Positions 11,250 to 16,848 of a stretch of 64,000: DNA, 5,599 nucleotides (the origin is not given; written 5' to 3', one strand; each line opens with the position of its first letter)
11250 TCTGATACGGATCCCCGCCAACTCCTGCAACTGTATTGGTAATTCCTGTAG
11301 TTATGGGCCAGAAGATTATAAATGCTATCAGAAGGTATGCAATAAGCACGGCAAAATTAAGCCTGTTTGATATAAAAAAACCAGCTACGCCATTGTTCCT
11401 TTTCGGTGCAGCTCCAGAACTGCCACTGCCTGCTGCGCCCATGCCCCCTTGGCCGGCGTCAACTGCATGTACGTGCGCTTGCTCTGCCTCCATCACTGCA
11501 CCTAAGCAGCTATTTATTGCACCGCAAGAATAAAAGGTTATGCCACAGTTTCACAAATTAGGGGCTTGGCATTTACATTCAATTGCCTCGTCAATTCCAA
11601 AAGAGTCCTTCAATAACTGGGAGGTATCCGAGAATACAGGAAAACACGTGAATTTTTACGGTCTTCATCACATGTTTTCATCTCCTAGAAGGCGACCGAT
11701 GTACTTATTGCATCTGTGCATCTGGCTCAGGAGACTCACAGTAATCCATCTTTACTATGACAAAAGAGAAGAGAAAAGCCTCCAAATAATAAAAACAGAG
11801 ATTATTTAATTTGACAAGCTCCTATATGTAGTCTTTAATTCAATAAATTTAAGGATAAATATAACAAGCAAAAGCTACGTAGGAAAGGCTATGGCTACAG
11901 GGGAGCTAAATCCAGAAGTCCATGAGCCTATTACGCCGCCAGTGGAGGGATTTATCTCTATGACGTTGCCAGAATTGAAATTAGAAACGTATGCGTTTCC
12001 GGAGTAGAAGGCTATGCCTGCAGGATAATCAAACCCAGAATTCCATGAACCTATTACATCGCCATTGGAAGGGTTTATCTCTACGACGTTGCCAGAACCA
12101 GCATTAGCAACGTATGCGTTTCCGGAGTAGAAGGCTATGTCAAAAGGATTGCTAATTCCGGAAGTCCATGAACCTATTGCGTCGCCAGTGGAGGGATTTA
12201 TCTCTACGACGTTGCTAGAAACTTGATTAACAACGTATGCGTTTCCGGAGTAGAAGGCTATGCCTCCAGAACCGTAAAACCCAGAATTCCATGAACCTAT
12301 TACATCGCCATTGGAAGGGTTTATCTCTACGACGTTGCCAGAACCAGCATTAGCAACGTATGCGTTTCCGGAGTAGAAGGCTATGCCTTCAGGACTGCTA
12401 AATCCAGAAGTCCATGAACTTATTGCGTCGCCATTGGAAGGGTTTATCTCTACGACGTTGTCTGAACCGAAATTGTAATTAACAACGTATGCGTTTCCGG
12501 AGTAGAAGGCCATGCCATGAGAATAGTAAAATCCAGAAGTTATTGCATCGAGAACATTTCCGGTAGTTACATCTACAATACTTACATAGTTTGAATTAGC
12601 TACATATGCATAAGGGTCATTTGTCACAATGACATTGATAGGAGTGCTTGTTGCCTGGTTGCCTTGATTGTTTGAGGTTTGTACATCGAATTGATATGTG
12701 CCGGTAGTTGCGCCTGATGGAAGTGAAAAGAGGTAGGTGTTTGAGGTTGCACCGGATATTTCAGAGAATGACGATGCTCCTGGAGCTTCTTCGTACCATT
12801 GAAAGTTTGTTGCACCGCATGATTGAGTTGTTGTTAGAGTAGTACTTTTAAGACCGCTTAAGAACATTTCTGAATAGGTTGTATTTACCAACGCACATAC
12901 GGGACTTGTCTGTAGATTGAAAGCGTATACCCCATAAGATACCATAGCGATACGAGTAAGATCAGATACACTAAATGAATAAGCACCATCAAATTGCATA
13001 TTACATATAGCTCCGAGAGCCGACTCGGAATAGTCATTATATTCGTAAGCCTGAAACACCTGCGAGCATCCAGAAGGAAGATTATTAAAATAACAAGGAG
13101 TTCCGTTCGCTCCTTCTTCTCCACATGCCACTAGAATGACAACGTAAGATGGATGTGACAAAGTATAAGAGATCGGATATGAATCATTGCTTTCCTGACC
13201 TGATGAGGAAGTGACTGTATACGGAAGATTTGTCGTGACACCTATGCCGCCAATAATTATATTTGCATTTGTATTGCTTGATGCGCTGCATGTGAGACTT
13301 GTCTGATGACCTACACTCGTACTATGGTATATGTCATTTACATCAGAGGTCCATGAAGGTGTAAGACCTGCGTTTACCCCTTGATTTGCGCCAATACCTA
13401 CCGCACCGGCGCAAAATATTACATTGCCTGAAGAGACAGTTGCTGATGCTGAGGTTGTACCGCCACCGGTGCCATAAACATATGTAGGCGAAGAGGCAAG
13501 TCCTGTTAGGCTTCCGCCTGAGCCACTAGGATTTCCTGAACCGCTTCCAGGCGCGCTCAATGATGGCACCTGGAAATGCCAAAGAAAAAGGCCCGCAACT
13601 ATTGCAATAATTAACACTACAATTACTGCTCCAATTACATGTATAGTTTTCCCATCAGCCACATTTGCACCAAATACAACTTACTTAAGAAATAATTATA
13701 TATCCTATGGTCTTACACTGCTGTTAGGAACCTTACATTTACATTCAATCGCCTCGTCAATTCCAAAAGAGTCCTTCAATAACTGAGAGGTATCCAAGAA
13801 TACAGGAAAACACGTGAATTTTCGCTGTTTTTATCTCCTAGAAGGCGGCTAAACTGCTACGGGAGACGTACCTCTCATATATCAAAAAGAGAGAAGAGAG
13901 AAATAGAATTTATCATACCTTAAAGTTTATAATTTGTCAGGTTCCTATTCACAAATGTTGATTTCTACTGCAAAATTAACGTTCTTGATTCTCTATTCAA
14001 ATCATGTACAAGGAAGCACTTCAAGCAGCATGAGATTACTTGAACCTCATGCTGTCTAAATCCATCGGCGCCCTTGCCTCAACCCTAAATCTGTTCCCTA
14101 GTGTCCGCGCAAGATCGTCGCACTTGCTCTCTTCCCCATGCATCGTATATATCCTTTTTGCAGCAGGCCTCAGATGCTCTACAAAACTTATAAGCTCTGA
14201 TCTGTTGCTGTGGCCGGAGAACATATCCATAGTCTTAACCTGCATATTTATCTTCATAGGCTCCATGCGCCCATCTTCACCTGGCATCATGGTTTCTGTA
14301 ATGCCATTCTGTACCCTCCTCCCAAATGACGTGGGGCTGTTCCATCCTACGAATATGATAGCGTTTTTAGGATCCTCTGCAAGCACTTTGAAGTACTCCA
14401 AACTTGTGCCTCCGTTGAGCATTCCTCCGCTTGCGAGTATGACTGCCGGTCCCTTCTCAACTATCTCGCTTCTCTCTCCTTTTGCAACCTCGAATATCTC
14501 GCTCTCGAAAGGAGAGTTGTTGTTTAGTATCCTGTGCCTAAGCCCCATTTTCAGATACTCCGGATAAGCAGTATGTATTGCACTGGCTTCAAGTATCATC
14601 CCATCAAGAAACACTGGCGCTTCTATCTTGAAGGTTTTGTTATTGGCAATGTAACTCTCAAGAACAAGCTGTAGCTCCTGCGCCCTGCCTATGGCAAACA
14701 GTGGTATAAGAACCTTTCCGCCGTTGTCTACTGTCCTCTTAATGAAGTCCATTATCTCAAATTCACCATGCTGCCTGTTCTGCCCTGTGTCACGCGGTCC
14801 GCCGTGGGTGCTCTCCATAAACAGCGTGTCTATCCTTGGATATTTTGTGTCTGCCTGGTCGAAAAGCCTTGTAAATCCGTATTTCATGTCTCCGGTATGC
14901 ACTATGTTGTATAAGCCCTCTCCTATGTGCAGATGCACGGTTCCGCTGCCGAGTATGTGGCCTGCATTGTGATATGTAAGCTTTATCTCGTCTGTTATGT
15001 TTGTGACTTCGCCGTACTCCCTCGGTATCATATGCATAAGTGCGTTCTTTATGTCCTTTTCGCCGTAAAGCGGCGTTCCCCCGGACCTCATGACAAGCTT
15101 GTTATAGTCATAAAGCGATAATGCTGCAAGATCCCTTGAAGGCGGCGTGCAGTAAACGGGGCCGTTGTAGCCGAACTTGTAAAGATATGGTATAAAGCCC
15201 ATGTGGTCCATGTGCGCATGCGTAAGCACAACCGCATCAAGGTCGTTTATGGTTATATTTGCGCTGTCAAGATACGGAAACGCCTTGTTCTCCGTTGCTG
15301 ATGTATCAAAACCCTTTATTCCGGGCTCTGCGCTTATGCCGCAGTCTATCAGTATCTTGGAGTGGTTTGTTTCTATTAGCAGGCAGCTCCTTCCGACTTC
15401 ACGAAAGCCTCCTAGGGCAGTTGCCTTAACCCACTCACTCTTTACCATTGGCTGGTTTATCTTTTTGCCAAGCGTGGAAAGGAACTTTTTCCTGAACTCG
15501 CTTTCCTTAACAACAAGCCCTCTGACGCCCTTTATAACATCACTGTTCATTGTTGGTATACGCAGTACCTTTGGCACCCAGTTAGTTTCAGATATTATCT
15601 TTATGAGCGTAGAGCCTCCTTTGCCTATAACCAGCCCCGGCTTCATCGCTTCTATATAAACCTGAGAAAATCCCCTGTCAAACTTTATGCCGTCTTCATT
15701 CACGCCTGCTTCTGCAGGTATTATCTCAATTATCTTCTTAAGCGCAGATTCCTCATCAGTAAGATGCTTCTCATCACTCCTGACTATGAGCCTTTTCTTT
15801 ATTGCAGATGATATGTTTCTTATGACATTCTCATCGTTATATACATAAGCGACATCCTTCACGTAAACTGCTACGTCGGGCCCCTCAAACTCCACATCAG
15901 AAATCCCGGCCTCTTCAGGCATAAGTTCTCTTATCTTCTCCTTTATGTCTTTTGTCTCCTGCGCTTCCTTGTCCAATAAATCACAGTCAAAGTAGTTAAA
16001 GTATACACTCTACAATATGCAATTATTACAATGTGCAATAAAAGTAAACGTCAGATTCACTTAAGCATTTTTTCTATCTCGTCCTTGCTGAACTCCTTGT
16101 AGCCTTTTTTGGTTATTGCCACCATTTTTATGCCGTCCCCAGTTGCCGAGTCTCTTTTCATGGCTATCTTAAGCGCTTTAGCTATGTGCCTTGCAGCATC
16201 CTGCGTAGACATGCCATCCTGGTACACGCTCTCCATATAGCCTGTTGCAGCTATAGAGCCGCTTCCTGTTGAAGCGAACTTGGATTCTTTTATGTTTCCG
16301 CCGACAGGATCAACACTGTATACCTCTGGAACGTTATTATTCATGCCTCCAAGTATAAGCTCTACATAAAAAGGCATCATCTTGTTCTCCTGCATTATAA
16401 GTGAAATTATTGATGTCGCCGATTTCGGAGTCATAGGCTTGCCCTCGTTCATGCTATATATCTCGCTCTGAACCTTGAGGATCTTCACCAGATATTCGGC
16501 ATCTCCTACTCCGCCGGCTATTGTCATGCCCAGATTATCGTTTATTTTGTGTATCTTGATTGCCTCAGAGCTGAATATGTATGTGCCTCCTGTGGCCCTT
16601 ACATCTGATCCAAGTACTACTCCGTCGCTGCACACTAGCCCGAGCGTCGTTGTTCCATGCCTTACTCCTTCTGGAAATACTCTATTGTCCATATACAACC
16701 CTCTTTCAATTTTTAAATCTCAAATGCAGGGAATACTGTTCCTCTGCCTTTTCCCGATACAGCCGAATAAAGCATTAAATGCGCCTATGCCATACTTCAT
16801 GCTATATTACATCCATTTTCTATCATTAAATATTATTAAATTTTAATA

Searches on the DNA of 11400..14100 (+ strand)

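Call 13: search_rna_families(source=window, start=11400, end=14100, threshold=evalue, max_evalue=10)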
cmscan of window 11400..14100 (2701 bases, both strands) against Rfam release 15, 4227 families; matches with E-value up to 10: 3.
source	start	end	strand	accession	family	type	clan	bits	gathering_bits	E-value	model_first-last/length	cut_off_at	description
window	13546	13575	-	RF00989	mir-492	Gene; miRNA;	-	22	76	0.052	26-55/75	no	mir-492 microRNA precursor family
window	11810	11847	+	RF02350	psRNA6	Gene; sRNA;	-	13.2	60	1.1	1-333/333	no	Nitrosomonas sRNA psRNA6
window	11929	12005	+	RF02133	HOXB13-AS1_2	Gene; lncRNA;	-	13.2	40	7.9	1-81/81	no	HOXB13 antisense RNA 1 conserved region 2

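Call 29: search_dna_similar(query=window:11540-11700:+, collection=phages, mode=distant, max_evalue=0.01)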
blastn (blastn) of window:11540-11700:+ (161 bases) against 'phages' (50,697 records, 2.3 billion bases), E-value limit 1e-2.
No match.

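Call 30: search_dna_similar(query=window:11540-11700:+, collection=plasmids, mode=distant, max_evalue=0.01)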
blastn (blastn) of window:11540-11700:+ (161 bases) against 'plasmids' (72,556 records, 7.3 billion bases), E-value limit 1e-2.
No match.

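Call 62: build_rna_model(alignment_id=A3)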
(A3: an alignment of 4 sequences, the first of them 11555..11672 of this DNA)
Model R1 built from alignment A3 (4 sequences, 123 columns); structure: RNAalifold consensus.
model positions 118; base pairs 29; branch points 1; effective number of sequences 1.04; information 0.59 bits per position. Calibrated on 0.2 Mb of random sequence (short: E-values are rough).
structure used (alignment columns):
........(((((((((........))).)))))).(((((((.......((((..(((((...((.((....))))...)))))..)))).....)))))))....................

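Call 63: search_with_rna_model(model_id=R1, sources=[window, L003, L004, L012, L013, L014, L015, L016, L017, L018, L019, L020, L021, L022, L024, L025, L026], max_evalue=1)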
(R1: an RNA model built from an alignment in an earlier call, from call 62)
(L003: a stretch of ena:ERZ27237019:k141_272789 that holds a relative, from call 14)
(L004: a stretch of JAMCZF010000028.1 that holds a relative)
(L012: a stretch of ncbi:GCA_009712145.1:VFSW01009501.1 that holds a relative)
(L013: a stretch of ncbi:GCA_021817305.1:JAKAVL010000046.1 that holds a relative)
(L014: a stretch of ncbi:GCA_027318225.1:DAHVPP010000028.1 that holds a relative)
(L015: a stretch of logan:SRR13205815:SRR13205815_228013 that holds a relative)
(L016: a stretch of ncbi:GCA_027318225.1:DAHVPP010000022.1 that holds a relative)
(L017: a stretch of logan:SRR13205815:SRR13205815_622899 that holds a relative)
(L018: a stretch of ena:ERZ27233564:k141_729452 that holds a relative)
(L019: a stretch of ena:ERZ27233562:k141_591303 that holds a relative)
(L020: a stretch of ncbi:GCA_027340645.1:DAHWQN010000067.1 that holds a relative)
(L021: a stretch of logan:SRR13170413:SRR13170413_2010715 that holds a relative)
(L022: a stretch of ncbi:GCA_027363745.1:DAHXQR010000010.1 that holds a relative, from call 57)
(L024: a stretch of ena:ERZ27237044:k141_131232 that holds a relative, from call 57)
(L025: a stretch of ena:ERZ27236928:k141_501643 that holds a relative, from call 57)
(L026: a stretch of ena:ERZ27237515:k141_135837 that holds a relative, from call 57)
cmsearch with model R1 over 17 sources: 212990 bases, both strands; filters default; matches with E-value up to 1: 11.
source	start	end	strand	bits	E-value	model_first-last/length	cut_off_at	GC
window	11555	11672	-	147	2.7e-31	1-118/118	no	0.4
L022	9182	9299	+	147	2.7e-31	1-118/118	no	0.4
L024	9182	9299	+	147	2.7e-31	1-118/118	no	0.4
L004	6496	6615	+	135.1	1.5e-28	1-118/118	no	0.44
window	13721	13838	-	133.8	3.1e-28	1-118/118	no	0.38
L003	8523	8640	+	133.8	3.1e-28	1-118/118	no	0.38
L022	7139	7256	+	133.8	3.1e-28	1-118/118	no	0.38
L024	7139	7256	+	133.8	3.1e-28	1-118/118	no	0.38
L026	5586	5703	+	133.8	3.1e-28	1-118/118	no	0.38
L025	7139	7256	+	127.5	8.8e-27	1-118/118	no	0.39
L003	10689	10752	+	70.2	1.5e-13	1-64/118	3'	0.39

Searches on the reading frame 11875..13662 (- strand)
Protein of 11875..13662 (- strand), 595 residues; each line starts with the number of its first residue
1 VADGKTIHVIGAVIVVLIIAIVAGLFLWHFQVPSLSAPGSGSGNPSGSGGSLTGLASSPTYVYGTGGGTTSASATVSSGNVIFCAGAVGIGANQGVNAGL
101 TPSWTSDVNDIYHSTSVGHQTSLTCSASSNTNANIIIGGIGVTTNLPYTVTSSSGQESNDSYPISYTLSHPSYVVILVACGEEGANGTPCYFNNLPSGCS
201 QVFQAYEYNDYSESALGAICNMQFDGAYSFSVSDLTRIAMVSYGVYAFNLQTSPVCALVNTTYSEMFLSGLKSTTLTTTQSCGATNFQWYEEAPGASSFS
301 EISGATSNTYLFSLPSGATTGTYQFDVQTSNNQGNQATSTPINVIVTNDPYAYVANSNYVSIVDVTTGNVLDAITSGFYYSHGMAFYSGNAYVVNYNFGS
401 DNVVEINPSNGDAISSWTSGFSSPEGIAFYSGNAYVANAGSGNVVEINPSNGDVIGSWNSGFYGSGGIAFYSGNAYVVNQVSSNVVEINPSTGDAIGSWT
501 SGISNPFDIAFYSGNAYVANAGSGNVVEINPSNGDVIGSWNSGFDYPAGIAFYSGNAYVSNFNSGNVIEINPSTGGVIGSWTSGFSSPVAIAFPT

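Call 8: search_protein_families(library=pfam, proteins=[window:11875-13662:-])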
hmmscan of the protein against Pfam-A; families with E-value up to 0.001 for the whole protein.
window:11875-13662:- (595 aa): 3 families
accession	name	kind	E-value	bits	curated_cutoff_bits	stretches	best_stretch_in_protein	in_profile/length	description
PF13360.13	PQQ_2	-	1.1e-08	35.5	27.6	1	403-537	5-141/233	Outer membrane protein assembly factor BamB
PF03413.25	PepSY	-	1e-07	32.6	24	0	426-458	29-60/60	Peptidase propeptide and YPEB domain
PF22834.3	Polo_box_4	-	0.00017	22.4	27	0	510-542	4-36/85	Polo box domain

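Call 14: find_encoding_contigs(protein=window:11875-13662:-, flank=10000, max_places=10)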
Protein window:11875-13662:- (595 aa): 8 contigs read that carry it; 3 places shown.
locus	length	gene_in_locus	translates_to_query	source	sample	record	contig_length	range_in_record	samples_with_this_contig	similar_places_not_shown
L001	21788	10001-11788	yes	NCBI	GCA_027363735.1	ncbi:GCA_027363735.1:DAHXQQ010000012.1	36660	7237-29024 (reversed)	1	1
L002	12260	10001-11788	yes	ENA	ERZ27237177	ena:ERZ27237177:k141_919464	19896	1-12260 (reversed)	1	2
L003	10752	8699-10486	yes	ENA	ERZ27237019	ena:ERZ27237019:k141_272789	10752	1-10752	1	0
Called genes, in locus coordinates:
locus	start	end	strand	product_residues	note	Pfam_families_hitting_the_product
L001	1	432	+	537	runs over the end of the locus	PF06418:CTP_synth_N, PF00117:GATase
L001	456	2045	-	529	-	PF01943:Polysacc_synt, PF13440:Polysacc_synt_3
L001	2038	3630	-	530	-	PF01943:Polysacc_synt, PF13440:Polysacc_synt_3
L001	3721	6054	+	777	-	-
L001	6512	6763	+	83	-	PF01938:TRAM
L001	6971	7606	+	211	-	PF00227:Proteasome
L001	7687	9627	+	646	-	PF17214:KH_TffA, PF00753:Lactamase_B, PF16661:Lactamase_B_6, PF23023:Anti-Pycsar_Apyc1 (weak), PF12706:Lactamase_B_2, PF10996:Beta-Casp, PF07521:RMMBL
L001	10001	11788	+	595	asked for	PF03413:PepSY (faint), PF13360:PQQ_2 (weak)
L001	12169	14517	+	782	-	-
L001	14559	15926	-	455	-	PF00224:PK, PF02887:PK_C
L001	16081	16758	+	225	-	PF00578:AhpC-TSA, PF08534:Redoxin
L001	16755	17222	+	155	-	PF01467:CTP_transf_like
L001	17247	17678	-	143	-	PF01638:HxlR (weak)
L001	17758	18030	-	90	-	PF03685:UPF0147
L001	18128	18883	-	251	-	PF01026:TatD_DNase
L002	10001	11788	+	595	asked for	PF03413:PepSY (faint), PF13360:PQQ_2 (weak)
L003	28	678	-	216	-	PF00437:T2SSE (weak)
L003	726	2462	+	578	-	PF00890:FAD_binding_2, PF02910:Succ_DH_flav_C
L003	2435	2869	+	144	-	-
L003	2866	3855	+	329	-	PF12838:Fer4_7 (faint), PF13085:Fer2_3, PF13187:Fer4_9 (faint), PF13183:Fer4_8, PF13237:Fer4_10, PF13534:Fer4_17 (weak)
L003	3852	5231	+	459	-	PF00206:Lyase_1, PF10415:FumaraseC_C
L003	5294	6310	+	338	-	PF00348:polyprenyl_synt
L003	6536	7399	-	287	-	PF01435:Peptidase_M48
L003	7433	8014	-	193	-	PF04011:LemA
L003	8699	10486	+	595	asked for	PF03413:PepSY (faint), PF13360:PQQ_2 (weak)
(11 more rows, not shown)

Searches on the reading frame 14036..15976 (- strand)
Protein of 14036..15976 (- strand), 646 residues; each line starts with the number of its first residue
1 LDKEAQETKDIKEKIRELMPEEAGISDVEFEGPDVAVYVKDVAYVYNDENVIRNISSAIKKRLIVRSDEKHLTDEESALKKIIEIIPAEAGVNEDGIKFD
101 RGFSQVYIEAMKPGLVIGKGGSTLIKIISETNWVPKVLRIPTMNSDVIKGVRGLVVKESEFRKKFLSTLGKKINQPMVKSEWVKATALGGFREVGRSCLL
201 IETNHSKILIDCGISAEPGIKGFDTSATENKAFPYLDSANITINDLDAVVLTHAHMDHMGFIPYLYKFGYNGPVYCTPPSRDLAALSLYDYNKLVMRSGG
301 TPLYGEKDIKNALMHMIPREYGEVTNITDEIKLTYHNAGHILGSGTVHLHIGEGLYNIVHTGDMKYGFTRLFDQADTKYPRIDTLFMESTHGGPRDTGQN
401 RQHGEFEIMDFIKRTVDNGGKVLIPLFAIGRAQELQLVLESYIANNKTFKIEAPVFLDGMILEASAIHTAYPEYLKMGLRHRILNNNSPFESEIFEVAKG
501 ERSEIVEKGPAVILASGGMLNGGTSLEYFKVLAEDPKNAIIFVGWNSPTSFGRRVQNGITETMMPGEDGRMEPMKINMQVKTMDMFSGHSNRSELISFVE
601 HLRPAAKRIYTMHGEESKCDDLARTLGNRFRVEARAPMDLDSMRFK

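Call 8: search_protein_families(library=pfam, proteins=[window:14036-15976:-])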
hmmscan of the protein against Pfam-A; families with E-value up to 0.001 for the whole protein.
window:14036-15976:- (646 aa): 6 families
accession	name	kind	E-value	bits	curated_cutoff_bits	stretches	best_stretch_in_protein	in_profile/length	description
PF10996.14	Beta-Casp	-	2.6e-24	86.5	27.7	1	432-554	1-119/120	Beta-Casp domain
PF17214.9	KH_TffA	-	5.6e-20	71.5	22.6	1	7-72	3-68/68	Transcription termination factor FttA, KH domain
PF07521.17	RMMBL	-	2.8e-15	56.5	21.6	1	574-637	2-63/63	Zn-dependent metallo-hydrolase RNA specificity domain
PF00753.33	Lactamase_B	-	6.6e-15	56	22.7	1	195-367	5-153/196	Metallo-beta-lactamase superfamily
PF16661.11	Lactamase_B_6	-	1.8e-11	44.2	27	1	200-348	1-147/193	Metallo-beta-lactamase superfamily domain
PF12706.13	Lactamase_B_2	-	6.6e-09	36.1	27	1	207-396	2-171/200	Beta-lactamase superfamily domain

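Call 57: find_encoding_contigs(protein=window:14036-15976:-, flank=5000, max_places=10)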
Protein window:14036-15976:- (646 aa): 14 contigs read that carry it; 5 places shown.
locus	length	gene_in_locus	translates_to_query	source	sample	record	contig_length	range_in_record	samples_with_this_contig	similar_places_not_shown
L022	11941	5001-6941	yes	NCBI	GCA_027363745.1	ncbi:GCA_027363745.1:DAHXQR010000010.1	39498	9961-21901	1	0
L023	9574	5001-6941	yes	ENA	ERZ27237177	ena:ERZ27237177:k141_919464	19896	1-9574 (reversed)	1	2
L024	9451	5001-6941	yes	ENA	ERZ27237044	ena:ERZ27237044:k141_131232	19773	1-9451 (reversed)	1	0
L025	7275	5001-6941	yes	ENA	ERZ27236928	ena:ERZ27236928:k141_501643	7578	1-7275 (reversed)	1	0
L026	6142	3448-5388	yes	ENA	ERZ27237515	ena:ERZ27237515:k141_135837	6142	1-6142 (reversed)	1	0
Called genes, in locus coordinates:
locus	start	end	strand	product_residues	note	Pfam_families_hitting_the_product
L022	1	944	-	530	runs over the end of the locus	PF01943:Polysacc_synt, PF13440:Polysacc_synt_3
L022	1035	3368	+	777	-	-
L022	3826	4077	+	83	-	PF01938:TRAM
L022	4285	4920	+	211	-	PF00227:Proteasome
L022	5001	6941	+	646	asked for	PF17214:KH_TffA, PF00753:Lactamase_B, PF16661:Lactamase_B_6, PF23023:Anti-Pycsar_Apyc1 (weak), PF12706:Lactamase_B_2, PF10996:Beta-Casp, PF07521:RMMBL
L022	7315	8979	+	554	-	PF13360:PQQ_2 (faint), PF03413:PepSY (faint)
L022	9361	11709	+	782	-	-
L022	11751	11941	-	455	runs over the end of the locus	PF00224:PK, PF02887:PK_C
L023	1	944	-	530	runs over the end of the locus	PF01943:Polysacc_synt, PF13440:Polysacc_synt_3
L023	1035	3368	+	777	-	-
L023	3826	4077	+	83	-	PF01938:TRAM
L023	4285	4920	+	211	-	PF00227:Proteasome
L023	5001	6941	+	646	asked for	PF17214:KH_TffA, PF00753:Lactamase_B, PF16661:Lactamase_B_6, PF23023:Anti-Pycsar_Apyc1 (weak), PF12706:Lactamase_B_2, PF10996:Beta-Casp, PF07521:RMMBL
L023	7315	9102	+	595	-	PF03413:PepSY (faint), PF13360:PQQ_2 (weak)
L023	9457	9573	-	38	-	?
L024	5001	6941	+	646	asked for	PF17214:KH_TffA, PF00753:Lactamase_B, PF16661:Lactamase_B_6, PF23023:Anti-Pycsar_Apyc1 (weak), PF12706:Lactamase_B_2, PF10996:Beta-Casp, PF07521:RMMBL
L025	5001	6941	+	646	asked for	PF17214:KH_TffA, PF00753:Lactamase_B, PF16661:Lactamase_B_6, PF23023:Anti-Pycsar_Apyc1 (weak), PF12706:Lactamase_B_2, PF10996:Beta-Casp, PF07521:RMMBL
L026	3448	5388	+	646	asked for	PF17214:KH_TffA, PF00753:Lactamase_B, PF16661:Lactamase_B_6, PF23023:Anti-Pycsar_Apyc1 (weak), PF12706:Lactamase_B_2, PF10996:Beta-Casp, PF07521:RMMBL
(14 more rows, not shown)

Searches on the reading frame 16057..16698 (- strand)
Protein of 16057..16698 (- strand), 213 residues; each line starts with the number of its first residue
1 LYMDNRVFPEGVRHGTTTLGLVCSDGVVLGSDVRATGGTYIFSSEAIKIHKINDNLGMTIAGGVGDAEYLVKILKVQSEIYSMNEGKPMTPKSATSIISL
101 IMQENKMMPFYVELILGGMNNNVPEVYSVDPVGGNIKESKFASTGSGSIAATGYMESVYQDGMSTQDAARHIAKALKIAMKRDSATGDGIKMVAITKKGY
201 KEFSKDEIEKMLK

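Call 8: search_protein_families(library=pfam, proteins=[window:16057-16698:-])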
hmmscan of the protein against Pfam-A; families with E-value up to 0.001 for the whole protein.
window:16057-16698:- (213 aa): 1 family
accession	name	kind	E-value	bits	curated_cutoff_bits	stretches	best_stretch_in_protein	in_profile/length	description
PF00227.31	Proteasome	-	8.9e-52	175.9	22.4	1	12-194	1-188/189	Proteasome subunit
